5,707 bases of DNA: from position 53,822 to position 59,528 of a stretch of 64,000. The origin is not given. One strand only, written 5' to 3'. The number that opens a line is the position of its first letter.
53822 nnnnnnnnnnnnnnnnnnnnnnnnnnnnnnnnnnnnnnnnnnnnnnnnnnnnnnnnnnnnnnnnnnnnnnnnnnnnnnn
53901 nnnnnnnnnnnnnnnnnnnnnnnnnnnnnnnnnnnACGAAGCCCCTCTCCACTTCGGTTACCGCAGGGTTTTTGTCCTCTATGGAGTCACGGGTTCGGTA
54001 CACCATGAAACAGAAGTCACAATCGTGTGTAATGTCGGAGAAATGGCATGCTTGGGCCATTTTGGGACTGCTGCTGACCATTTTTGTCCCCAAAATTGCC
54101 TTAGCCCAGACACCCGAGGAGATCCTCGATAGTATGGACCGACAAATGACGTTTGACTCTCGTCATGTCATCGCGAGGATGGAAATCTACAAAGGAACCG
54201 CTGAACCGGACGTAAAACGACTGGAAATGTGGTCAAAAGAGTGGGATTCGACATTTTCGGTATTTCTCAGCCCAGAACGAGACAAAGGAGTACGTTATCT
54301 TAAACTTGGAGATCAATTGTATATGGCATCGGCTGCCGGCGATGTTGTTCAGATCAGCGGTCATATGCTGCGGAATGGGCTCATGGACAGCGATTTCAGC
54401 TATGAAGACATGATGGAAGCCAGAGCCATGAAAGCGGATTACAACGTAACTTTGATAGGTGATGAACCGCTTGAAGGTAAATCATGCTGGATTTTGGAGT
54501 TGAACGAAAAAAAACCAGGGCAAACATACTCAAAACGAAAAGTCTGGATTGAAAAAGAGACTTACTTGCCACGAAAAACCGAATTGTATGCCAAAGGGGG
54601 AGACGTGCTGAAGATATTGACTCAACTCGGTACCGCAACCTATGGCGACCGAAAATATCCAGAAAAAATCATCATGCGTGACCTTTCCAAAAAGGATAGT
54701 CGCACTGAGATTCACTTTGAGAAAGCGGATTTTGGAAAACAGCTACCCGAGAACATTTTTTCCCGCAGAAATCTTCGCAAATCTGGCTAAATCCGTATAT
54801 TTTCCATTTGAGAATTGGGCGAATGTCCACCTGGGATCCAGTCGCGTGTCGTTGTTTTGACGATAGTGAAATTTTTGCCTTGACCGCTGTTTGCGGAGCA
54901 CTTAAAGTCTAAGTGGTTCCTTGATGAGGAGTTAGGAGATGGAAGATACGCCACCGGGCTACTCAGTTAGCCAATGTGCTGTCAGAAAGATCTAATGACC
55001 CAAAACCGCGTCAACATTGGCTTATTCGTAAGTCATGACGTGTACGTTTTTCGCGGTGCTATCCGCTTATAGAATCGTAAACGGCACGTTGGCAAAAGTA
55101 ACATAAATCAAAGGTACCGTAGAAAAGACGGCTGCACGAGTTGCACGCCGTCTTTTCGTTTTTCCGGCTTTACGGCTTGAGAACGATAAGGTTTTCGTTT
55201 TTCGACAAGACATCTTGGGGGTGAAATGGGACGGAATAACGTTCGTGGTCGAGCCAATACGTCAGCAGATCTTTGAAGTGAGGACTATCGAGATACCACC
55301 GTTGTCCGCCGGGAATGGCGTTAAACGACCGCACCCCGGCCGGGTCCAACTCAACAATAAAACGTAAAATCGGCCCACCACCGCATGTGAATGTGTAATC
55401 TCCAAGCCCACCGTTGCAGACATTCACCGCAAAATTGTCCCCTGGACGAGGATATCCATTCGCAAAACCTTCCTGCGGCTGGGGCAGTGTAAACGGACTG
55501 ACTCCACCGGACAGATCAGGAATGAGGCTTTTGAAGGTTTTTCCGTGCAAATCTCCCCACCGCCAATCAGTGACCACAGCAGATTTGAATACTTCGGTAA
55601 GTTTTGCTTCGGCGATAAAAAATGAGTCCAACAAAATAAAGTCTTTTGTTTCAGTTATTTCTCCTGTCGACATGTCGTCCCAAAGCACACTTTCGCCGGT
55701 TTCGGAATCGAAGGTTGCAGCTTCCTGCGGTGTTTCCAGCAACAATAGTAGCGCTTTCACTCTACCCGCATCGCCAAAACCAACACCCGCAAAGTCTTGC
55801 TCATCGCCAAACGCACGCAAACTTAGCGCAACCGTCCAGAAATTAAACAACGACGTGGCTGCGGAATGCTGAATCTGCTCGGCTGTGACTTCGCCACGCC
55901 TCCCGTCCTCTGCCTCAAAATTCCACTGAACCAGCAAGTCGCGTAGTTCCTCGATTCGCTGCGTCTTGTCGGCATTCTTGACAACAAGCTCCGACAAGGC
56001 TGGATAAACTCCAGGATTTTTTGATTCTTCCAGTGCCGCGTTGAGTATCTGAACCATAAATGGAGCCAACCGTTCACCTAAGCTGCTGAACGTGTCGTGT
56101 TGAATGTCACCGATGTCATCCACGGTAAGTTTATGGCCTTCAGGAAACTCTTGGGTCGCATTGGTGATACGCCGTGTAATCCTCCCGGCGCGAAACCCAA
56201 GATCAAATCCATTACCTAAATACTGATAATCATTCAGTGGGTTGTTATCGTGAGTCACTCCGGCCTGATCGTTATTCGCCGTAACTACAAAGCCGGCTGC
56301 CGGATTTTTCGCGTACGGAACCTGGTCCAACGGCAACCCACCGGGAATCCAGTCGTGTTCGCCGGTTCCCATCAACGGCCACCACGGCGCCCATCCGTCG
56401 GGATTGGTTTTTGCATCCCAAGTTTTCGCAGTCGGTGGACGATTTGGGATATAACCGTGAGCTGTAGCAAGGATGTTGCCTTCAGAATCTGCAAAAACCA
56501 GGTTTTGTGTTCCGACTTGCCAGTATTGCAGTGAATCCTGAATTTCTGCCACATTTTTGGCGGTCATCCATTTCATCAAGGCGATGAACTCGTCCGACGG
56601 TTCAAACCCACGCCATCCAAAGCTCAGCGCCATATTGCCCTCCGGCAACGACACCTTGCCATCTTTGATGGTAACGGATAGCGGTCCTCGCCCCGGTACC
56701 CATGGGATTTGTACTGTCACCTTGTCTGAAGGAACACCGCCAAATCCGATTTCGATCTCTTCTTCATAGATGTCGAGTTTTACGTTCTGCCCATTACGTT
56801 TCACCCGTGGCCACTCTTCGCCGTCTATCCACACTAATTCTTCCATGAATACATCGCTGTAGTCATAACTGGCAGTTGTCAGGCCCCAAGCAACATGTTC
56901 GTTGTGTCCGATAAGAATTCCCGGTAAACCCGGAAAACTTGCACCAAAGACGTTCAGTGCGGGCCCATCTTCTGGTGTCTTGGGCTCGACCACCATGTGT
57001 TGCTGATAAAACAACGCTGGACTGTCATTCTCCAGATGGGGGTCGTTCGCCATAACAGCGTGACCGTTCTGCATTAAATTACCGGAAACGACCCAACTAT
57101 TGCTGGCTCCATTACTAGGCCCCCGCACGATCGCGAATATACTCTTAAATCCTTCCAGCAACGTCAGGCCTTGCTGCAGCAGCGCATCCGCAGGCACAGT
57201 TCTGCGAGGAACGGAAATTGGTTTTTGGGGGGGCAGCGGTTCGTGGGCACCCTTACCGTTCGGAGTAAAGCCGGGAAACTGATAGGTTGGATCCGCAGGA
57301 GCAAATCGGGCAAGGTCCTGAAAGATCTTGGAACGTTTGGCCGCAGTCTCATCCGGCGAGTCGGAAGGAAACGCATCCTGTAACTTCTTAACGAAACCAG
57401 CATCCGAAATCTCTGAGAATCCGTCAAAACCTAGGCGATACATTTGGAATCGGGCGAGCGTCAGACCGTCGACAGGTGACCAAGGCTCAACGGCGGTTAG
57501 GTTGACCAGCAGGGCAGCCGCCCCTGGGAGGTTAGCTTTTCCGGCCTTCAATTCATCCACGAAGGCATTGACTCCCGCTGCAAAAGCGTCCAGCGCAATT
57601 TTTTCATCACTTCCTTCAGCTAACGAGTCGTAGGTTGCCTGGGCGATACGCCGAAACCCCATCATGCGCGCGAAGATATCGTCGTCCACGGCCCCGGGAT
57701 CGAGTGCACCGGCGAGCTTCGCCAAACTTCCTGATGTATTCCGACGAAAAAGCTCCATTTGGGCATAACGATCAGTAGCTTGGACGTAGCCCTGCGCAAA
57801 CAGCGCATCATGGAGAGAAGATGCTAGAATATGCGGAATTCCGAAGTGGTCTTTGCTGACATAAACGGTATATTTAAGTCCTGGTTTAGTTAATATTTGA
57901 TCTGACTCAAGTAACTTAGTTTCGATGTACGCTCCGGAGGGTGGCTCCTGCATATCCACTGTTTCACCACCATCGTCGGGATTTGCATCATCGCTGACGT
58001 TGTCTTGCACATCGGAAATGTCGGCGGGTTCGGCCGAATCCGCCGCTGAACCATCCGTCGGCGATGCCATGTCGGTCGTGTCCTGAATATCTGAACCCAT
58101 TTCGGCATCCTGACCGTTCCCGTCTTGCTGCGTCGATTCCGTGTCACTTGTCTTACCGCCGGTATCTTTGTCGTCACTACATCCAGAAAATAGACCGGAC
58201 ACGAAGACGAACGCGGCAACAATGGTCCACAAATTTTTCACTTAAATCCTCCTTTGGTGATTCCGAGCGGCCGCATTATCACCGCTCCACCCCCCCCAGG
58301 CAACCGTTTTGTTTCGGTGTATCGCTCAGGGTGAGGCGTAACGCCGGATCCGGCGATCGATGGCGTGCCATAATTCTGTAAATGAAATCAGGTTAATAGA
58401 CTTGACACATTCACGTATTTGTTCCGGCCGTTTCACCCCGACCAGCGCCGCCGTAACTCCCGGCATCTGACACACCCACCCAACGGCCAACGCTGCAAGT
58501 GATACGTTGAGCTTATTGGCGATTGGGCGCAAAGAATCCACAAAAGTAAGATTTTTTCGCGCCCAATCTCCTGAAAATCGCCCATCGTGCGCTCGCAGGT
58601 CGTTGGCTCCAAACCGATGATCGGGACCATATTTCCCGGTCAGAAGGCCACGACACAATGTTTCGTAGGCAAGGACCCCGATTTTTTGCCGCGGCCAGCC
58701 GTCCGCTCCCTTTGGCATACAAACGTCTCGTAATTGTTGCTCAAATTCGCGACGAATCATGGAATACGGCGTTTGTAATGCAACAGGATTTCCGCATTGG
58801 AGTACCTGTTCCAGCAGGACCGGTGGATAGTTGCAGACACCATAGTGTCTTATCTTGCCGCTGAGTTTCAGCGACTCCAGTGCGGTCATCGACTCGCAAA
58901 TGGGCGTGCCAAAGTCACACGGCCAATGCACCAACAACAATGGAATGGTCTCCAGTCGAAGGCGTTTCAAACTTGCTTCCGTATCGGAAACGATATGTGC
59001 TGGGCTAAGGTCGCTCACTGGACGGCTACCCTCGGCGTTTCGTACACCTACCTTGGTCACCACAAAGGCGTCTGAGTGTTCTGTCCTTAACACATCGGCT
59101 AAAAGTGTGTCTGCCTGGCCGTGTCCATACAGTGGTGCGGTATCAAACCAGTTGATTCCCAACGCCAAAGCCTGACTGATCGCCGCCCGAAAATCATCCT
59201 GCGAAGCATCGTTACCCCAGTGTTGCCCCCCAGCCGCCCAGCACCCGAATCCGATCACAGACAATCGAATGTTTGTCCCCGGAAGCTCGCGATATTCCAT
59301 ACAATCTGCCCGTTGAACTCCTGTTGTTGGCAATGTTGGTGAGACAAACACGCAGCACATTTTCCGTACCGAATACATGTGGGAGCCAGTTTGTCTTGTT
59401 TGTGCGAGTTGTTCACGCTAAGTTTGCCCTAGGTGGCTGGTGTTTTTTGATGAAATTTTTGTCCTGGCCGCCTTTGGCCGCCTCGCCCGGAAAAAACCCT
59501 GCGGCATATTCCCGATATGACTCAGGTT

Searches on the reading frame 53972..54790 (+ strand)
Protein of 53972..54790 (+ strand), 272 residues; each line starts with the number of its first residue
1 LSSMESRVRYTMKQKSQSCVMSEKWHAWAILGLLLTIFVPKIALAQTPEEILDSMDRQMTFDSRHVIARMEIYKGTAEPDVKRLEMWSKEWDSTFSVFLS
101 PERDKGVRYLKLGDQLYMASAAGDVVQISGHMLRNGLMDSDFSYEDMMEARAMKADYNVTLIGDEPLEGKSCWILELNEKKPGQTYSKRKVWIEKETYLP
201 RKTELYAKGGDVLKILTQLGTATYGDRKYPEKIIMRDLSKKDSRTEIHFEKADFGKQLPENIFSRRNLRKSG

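Call 9: search_protein_families(library=pfam, proteins=[window:53972-54790:+], max_evalue=0.001)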
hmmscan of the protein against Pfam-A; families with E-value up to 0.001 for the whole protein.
window:53972-54790:+ (272 aa): 1 family
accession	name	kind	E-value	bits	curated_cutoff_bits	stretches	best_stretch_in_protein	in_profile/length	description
PF17131.11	LolA_like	-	2.3e-48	164.7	30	1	92-270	3-184/184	Outer membrane lipoprotein-sorting protein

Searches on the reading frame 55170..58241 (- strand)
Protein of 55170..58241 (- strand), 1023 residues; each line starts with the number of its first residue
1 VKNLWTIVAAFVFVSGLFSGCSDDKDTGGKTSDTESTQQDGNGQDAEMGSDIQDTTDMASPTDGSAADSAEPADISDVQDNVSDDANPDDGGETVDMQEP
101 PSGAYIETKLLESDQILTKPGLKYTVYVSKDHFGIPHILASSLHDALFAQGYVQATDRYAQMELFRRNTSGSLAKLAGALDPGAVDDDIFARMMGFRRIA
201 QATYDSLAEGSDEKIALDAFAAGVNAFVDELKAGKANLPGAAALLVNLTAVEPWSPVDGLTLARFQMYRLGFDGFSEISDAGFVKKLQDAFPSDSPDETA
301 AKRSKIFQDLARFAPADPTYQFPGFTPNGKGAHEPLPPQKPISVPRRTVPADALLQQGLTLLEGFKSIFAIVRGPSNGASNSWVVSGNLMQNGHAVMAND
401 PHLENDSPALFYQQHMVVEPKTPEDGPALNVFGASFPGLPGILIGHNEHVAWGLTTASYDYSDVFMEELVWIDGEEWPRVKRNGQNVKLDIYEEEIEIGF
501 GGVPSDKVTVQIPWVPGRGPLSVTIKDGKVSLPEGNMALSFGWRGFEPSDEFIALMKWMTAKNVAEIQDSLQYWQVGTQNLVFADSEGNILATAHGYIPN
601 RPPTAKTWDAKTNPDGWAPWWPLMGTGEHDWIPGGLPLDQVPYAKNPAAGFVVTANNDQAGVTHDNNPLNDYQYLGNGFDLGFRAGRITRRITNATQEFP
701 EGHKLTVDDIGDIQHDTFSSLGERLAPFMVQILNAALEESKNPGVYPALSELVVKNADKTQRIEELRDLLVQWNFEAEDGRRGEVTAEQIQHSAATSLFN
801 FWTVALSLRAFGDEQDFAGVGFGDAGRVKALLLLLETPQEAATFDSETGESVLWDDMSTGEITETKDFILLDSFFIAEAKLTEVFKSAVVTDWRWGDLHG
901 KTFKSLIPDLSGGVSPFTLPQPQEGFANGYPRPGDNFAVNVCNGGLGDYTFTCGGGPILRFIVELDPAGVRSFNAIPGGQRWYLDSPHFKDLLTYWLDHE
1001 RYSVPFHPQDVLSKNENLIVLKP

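Call 9: search_protein_families(library=pfam, proteins=[window:55170-58241:-], max_evalue=0.001)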
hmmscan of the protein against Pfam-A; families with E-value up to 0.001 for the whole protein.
window:55170-58241:- (1023 aa): 1 family
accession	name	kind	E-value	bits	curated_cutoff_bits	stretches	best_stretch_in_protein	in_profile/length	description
PF01804.23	Penicil_amidase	-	4.9e-142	475.7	21.3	1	126-1011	2-673/675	Penicillin amidase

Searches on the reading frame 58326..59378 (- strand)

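Call 53: search_protein_families(library=pfam, proteins=[window:58326-59378:-], max_evalue=0.00001)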
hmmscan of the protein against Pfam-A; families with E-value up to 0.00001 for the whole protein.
window:58326-59378:- (350 aa): 1 family
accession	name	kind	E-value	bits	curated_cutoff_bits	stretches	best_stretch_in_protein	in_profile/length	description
PF00248.27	Aldo_ket_red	-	4.4e-54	184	24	1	42-334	2-279/291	Aldo/keto reductase family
